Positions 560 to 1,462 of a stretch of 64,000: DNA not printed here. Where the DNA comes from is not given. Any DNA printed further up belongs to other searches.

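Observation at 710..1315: Signal-peptide protein encoded divergently from yegQ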

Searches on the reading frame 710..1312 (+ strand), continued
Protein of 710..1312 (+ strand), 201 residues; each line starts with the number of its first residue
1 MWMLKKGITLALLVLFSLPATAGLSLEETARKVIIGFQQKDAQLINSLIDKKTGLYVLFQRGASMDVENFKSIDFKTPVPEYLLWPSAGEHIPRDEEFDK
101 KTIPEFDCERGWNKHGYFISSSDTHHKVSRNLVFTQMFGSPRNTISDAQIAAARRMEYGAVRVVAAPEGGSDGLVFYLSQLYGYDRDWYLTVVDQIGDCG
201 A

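Call 35: profile_search(alignment_id=A3)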
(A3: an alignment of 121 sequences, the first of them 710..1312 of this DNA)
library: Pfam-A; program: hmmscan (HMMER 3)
A. the first sequence (201 residues): domains with independent E <= 10: 0; with E <= 0.001: 0
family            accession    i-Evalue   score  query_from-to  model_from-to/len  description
(no Pfam family matches the first sequence, even at E <= 10)
B. every sequence of the alignment scanned on its own (121 sequences): families by number of members that match
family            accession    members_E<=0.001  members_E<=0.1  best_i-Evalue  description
Ig_2              PF13895.12                 0               1        3.7e-03  Immunoglobulin domain
DUF6491           PF20101.4                  0               1        9.9e-03  Family of unknown function (DUF6491)
KH_DEAH11_2nd     PF24641.1                  0               1        1.1e-02  DEAH11 eukaryotic type KH-domain
DUF7397           PF24130.1                  0               1        1.3e-02  Family of unknown function (DUF7397)
Cas5fv_helical    PF20158.4                  0               1        1.3e-02  Cas5fv helical domain
STT3_PglB_C       PF18527.6                  0               1        1.5e-02  STT3/PglB C-terminal beta-barrel domain
TrbC              PF04956.18                 0               1        1.7e-02  TrbC/VIRB2 pilin
ICL               PF00463.27                 0               1        2.4e-02  Isocitrate lyase family
DUF3431           PF11913.13                 0               1        3.3e-02  Protein of unknown function (DUF3431)
DUF7320           PF24005.1                  0               1        3.7e-02  Domain of unknown function (DUF7320)
DUF1803           PF08820.15                 0               1        4.2e-02  Domain of unknown function (DUF1803)
DUF5960           PF19385.4                  0               1        4.4e-02  Family of unknown function (DUF5960)
DUF6515           PF20125.4                  0               1        4.7e-02  Family of unknown function (DUF6515)
DUF3965           PF13112.11                 0               1        5.3e-02  Protein of unknown function (DUF3965)
LPAM_1            PF08139.17                 0               1        5.8e-02  Prokaryotic membrane lipoprotein lipid attachment site
Sos7              PF20882.2                  0               1        6.4e-02  Kinetochore protein Sos7
TpcC              PF12642.13                 0               1        6.6e-02  Conjugative transposon protein TcpC
OPA1_C            PF19434.4                  0               1        6.8e-02  Dynamin-like GTPase OPA1 C-terminal
DUF2716           PF10898.13                 0               1        7.5e-02  Protein of unknown function (DUF2716)
DUF1854           PF08909.16                 0               1        7.9e-02  Domain of unknown function (DUF1854)

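Call 36: predict_structure(alignment_id=A3)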
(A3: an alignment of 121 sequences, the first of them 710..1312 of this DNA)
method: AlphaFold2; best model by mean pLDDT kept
length: 201 residues; sequences in the alignment: 121
mean_pLDDT: 89.9   pTM: 0.85
mean pLDDT of the five models: 89.9, 89.6, 88.7, 88.5, 87.4
residues with pLDDT >= 90: 143; 70-90: 48; 50-70: 9; < 50: 1
segments of 3 or more residues with pLDDT < 50: none
pLDDT, mean of each block of 10 residues (from residue 1): 72 77 90 98 97 95 91 96 93 97 91 95 85 90 88 93 91 93 83 86 44
secondary structure, 60 per line:
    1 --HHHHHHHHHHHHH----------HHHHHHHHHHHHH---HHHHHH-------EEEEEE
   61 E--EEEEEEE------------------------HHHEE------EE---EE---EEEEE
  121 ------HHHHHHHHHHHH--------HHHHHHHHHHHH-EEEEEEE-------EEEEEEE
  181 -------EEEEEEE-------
elements in order: H3-15 H26-38 H42-47 E55-61 E64-70 E116-120 H127-138 H147-158 E160-166 E174-180 E188-194

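Call 43: find_encoding_contigs(protein=P0022, flank=6000, max_places=2)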
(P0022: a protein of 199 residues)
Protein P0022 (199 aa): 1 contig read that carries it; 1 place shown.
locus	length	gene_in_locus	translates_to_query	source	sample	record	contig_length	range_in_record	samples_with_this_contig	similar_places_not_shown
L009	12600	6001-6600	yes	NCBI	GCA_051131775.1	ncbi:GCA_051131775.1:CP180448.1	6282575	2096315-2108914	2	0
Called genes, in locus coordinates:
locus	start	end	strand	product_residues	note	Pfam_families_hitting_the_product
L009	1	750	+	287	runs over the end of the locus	PF00005:ABC_tran, PF13304:AAA_21 (faint), PF08352:oligo_HPY (faint)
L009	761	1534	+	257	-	PF00005:ABC_tran, PF02463:SMC_N (weak), PF13304:AAA_21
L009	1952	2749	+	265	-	PF00486:Trans_reg_C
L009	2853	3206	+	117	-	PF27292:YqeJ_C (weak)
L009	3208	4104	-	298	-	PF00781:DAGK_cat, PF19279:YegS_C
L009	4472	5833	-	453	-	PF01136:Peptidase_U32, PF16325:Peptidase_U32_C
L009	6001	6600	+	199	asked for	-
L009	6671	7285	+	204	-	-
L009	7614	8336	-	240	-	PF07719:TPR_2 (faint)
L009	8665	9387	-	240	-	PF00072:Response_reg, PF00486:Trans_reg_C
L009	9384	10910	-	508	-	PF00672:HAMP, PF26769:HAMP_PhoQ (faint), PF00512:HisKA, PF02518:HATPase_c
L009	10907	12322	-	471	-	PF05977:MFS_3, PF07690:MFS_1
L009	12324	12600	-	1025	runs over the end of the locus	PF00873:ACR_tran, PF03176:MMPL (weak), PF02355:SecD_SecF_C (weak), PF03176:MMPL (weak)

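Call 44: find_encoding_contigs(protein=P0023, flank=6000, max_places=2)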
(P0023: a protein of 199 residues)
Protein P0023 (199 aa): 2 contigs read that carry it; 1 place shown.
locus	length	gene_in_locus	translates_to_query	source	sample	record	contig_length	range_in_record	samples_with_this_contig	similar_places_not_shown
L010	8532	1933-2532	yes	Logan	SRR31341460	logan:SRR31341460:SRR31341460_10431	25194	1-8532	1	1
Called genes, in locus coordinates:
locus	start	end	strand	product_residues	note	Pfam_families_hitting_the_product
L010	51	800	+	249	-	PF00590:TP_methylase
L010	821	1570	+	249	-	PF02571:CbiJ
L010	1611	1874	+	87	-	-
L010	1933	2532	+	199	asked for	-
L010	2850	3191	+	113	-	-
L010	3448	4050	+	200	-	PF09992:NAGPA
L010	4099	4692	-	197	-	PF11563:Protoglobin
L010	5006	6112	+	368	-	PF00953:Glycos_transf_4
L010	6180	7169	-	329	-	PF00753:Lactamase_B, PF23023:Anti-Pycsar_Apyc1 (weak), PF12706:Lactamase_B_2 (weak)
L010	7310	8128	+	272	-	PF00857:Isochorismatase (faint)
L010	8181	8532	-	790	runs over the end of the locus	PF00165:HTH_AraC, PF12833:HTH_18, PF00165:HTH_AraC, PF01229:Glyco_hydro_39 (weak)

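Call 45: find_encoding_contigs(protein=P0025, flank=6000, max_places=2)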
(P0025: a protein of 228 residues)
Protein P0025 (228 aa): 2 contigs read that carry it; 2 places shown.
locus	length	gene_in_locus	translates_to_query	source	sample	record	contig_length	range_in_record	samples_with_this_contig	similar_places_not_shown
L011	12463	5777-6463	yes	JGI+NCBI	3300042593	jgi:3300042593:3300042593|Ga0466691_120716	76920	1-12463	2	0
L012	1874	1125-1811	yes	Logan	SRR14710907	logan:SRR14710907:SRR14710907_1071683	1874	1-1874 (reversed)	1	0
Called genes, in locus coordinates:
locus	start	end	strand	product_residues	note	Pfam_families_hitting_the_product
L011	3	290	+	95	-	PF13744:HTH_37 (weak), PF12844:HTH_19, PF13560:HTH_31, PF01381:HTH_3, PF13443:HTH_26 (weak)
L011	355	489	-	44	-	PF00589:Phage_integrase (weak)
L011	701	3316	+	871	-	PF02384:N6_Mtase, PF07669:Eco57I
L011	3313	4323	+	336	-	PF01420:Methylase_S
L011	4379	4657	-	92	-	-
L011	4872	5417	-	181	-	PF08534:Redoxin, PF00578:AhpC-TSA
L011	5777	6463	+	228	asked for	-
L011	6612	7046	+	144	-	-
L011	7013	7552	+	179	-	PF18950:DUF5694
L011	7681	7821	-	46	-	-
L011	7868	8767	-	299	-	PF00902:TatC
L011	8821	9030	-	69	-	PF02416:TatA_B_E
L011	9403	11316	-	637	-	PF00012:HSP70, PF06723:MreB_Mbl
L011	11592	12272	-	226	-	-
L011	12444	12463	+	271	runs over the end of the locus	PF02548:Pantoate_transf, PF13714:PEP_mutase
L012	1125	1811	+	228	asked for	-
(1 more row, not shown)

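Call 46: search_protein_families(proteins=[P0024, P0036, P0038, P0069, P0090, P0109, P0135, P0143, P0162, P0133], library=ncbifam, max_evalue=0.01)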
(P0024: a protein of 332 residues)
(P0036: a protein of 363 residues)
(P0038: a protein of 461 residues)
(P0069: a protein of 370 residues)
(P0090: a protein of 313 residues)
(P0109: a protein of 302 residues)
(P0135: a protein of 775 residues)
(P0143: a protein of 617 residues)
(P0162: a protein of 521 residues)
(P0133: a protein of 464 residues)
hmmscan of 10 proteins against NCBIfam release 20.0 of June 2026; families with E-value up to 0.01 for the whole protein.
P0024 (332 aa): 1 family
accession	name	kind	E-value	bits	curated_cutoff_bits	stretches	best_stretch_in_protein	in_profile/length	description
NF011106.0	PRK14533.1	equivalog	0.0054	16.6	128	0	48-100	18-70/91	co-chaperonin GroES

P0036 (363 aa): 0 families

P0038 (461 aa): 0 families

P0069 (370 aa): 0 families

P0090 (313 aa): 0 families

P0109 (302 aa): 3 families
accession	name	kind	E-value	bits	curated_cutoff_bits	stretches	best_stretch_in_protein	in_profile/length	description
NF041428.1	TrsH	subfamily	0.00048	20.2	150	1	1-46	1-51/149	TrsH/TraH family protein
NF041193.1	lipo_SP0191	subfamily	0.0024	17.9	75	1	1-42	1-42/190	SP0191 family lipoprotein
TIGR04389.1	Lepto_lipo_1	subfamily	0.0096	15.8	100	0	3-64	4-61/201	lipoprotein, tandem type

P0135 (775 aa): 4 families
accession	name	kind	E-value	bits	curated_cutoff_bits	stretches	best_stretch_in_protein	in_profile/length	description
NF033187.0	internalin_J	exception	1.5e-32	112.8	1700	2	152-289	125-263/846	class 1 internalin InlJ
NF011917.0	PRK15387.1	equivalog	5.3e-14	51.2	1243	1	160-319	239-390/788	type III secretion system effector E3 ubiquitin transferase SspH2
NF011897.0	PRK15370.1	equivalog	1.4e-11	43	1113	3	153-248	315-410/755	SPI-1 type III secretion system effector E3 ubiquitin transferase SlrP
NF041381.1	XopAC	subfamily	0.0018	17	450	0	172-277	88-203/451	XopAC/AvrAC family type III secretion system effector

P0143 (617 aa): 1 family
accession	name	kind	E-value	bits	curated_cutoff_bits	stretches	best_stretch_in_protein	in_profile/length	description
NF053815.1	teico_TcaA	equivalog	0.0041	16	550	1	4-65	2-68/463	membrane-associated protein TcaA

P0162 (521 aa): 0 families

P0133 (464 aa): 0 families

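Call 48: fold_search(model_id=the predicted structure, library=afdb50)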
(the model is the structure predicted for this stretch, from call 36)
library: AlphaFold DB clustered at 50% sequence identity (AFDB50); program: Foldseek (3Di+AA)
matches with E <= 10: 903; with E <= 0.001: 100
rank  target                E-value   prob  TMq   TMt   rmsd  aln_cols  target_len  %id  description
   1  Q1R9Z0                4.9e-32  1.00  0.88  0.87   1.9       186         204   84  Uncharacterized protein [Escherichia coli (strain UTI89 / UPEC)]
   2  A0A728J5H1            6.2e-21  1.00  0.79  0.80   2.3       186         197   44  Uncharacterized protein (Fragment) [Salmonella thompson]
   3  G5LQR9                2.2e-19  1.00  0.79  0.72   2.5       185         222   44  Putative exported protein [Salmonella enterica subsp. enterica serovar Alachua str. R6-377]
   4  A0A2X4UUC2            1.3e-17  1.00  0.77  0.77   3.6       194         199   35  Uncharacterized protein [Leminorella richardii]
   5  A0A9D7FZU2            1.9e-17  1.00  0.75  0.76   3.5       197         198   31  Uncharacterized protein [Limnobaculum xujianqingii]
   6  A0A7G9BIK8            7.7e-17  1.00  0.76  0.75   3.3       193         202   27  Uncharacterized protein
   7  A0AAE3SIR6            1.3e-16  1.00  0.75  0.78   6.4       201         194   29  Uncharacterized protein [Plebeiibacterium sediminum]
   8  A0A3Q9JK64            3.4e-16  1.00  0.77  0.81   3.4       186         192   31  Uncharacterized protein [Entomomonas moraniae]
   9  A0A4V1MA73            8.7e-16  1.00  0.75  0.74   2.6       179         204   30  Uncharacterized protein
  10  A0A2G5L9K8            9.3e-16  1.00  0.72  0.74   4.1       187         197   26  Lipoprotein
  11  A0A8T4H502            1.1e-15  1.00  0.68  0.65   6.5       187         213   27  Lipoprotein [Rhinopithecimicrobium faecis]
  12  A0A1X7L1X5            2.4e-15  1.00  0.69  0.67   6.7       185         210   27  Uncharacterized protein [Sphingobacterium psychroaquaticum]
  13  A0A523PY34            2.7e-15  1.00  0.76  0.63   4.9       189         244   27  Lipoprotein
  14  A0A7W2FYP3            2.9e-15  1.00  0.73  0.76   3.1       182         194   27  Uncharacterized protein
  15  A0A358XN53            3.0e-15  1.00  0.75  0.67   2.5       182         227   24  Uncharacterized protein
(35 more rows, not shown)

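Call 51: find_homologous_proteins(query=A3, max_evalue=0.00001)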
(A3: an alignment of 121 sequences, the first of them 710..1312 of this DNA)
Query A3 (121 sequences) (201 aa, profile of the alignment): 23 proteins with E <= 0.00001 among 6246 candidates.
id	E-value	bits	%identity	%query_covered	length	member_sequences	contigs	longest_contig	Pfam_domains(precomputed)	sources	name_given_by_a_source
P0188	1.5e-60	222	26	100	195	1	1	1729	-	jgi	jgi:hypothetical protein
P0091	1.5e-56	209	22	99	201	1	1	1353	-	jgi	jgi:hypothetical protein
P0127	5.1e-48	181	25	83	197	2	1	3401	-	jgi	jgi:hypothetical protein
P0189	5.6e-48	181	30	83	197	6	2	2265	-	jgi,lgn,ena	-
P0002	1.1e-47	180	89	100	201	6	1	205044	-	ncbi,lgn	ncbi:hypothetical protein ACNENL_002241 [Escherichia fergusonii]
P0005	1.3e-47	180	84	100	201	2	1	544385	-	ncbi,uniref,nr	ncbi:hypothetical protein [Escherichia whittamii]|uniref:hypothetical protein n=1 Tax=Escherichia wh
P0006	1.4e-47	180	82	100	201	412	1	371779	-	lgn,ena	-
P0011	1.6e-47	180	60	99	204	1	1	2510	-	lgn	-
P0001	2.0e-47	179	99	100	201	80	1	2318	-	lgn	-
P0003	2.2e-47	179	88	100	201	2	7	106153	-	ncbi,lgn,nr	ncbi:hypothetical protein ABSL22_002034 [Escherichia coli]|nr:hypothetical protein [Escherichia coli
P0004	5.9e-47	178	88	100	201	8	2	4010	-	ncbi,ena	-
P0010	5.2e-45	171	62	100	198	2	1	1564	-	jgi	-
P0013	8.9e-45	171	55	100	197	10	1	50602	-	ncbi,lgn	ncbi:TPA: hypothetical protein ACNVLA_004914 [Klebsiella aerogenes]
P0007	4.5e-40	155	75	100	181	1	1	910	-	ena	-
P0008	7.3e-31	125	69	96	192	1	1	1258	-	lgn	-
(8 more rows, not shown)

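Call 59: profile_search(alignment_id=A4)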
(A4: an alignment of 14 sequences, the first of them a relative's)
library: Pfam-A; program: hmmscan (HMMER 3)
A. the first sequence (464 residues): domains with independent E <= 10: 2; with E <= 0.001: 0
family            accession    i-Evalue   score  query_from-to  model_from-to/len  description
DUF7709           PF24813.1        0.55    10.8     292-339        30-75/95  Domain of unknown function (DUF7709)
GH43_C            PF16369.11        2.2     9.3     228-299        18-87/100  C-terminal lipocalin-like domain
B. every sequence of the alignment scanned on its own (14 sequences): families by number of members that match
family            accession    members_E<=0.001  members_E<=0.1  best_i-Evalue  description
LRR_4             PF12799.13                 1               1        2.2e-05  Leucine Rich repeats (2 copies)
DUF7738           PF24880.1                  1               1        1.4e-04  Domain of unknown function (DUF7738)
DUF4923           PF16270.11                 1               1        2.2e-04  Lipocalin-like domain (DUF4923)
DUF3192           PF11399.14                 0               1        1.5e-02  Protein of unknown function (DUF3192)
BamE              PF04355.18                 0               1        1.6e-02  Outer membrane protein assembly factor BamE domain
DUF3862           PF12978.13                 0               1        2.3e-02  Domain of Unknown Function with PDB structure (DUF3862)
Zn_Ribbon_1       PF13240.11                 0               1        4.8e-02  zinc-ribbon domain

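Call 63: find_related_loci(query=A6, collection=genome_contigs, flank=6000)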
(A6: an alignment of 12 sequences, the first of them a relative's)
Query A6 (211 aa) in genome_contigs; peptide patterns used: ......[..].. (x = any residue, [..] = any of these).
22 stretches matched a pattern; 15 encode a relative of the query (tblastn E <= 1e-3); 15 distinct loci.
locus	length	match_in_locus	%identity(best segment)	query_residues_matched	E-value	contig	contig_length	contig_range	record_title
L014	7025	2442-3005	47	23-211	3e-57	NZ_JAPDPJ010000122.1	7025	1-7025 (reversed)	Plebeiobacterium sediminum strain AAT scaffold_122_length=7026, whole genome shotgun sequence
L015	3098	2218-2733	47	40-211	7e-54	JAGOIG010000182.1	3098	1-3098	MAG: Candidatus Kapaibacterium sp. isolate Go_SlDig_bin_37 Go_SlDig_123022_length_3098_cov_7.018512, whole genome shotgu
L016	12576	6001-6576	44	26-211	1e-53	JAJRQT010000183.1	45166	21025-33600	MAG: Bacteroidetes bacterium isolate Dive100_bin10.8 k141_979401, whole genome shotgun sequence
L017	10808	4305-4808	46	44-211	3e-50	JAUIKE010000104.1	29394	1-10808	MAG: Bacteroidia bacterium isolate Co_bin.344 NODE_9367_length_29394_cov_2.165237, whole genome shotgun sequence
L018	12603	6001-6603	37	14-211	2e-41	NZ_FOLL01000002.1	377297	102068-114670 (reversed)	Parapedobacter composti strain DSM 22900, whole genome shotgun sequence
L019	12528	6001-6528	42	44-211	4e-35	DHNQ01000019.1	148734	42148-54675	MAG TPA_asm: Dysgonomonas sp. UBA5412 UBA5412_contig_1080, whole genome shotgun sequence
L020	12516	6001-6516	33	40-211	3e-34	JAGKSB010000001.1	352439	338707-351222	Rhinopithecimicrobium faecis strain WQ 2009 Scaffold1_1, whole genome shotgun sequence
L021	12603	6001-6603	37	14-211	8e-41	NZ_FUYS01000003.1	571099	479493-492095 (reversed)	Parapedobacter luteus strain DSM 22899, whole genome shotgun sequence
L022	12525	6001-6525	34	39-211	1e-30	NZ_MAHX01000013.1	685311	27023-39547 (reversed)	Elizabethkingia occulta strain G4070 G4070_contig_2, whole genome shotgun sequence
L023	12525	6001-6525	34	39-211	5e-30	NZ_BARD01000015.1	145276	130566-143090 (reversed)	Elizabethkingia meningoseptica ATCC 13253 = NBRC 12535, whole genome shotgun sequence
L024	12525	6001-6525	33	39-211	6e-30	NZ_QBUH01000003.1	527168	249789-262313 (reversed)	Elizabethkingia sp. YR214 Ga0189697_103, whole genome shotgun sequence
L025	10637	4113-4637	33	39-211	4e-29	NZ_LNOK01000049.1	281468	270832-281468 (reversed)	Elizabethkingia ursingii strain G4122 contig_9, whole genome shotgun sequence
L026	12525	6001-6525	32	39-211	4e-28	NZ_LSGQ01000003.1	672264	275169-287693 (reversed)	Elizabethkingia miricola strain GTC_862 E__miricola_TS_contig_1, whole genome shotgun sequence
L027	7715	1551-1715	55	157-211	1e-13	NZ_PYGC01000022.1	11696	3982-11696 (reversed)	Prolixibacter denitrificans strain DSM 27267 Ga0181020_122, whole genome shotgun sequence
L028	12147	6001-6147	49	163-211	6e-13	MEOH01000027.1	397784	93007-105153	MAG: Bacteroidetes bacterium GWF2_38_335 gwf2_scaffold_8, whole genome shotgun sequence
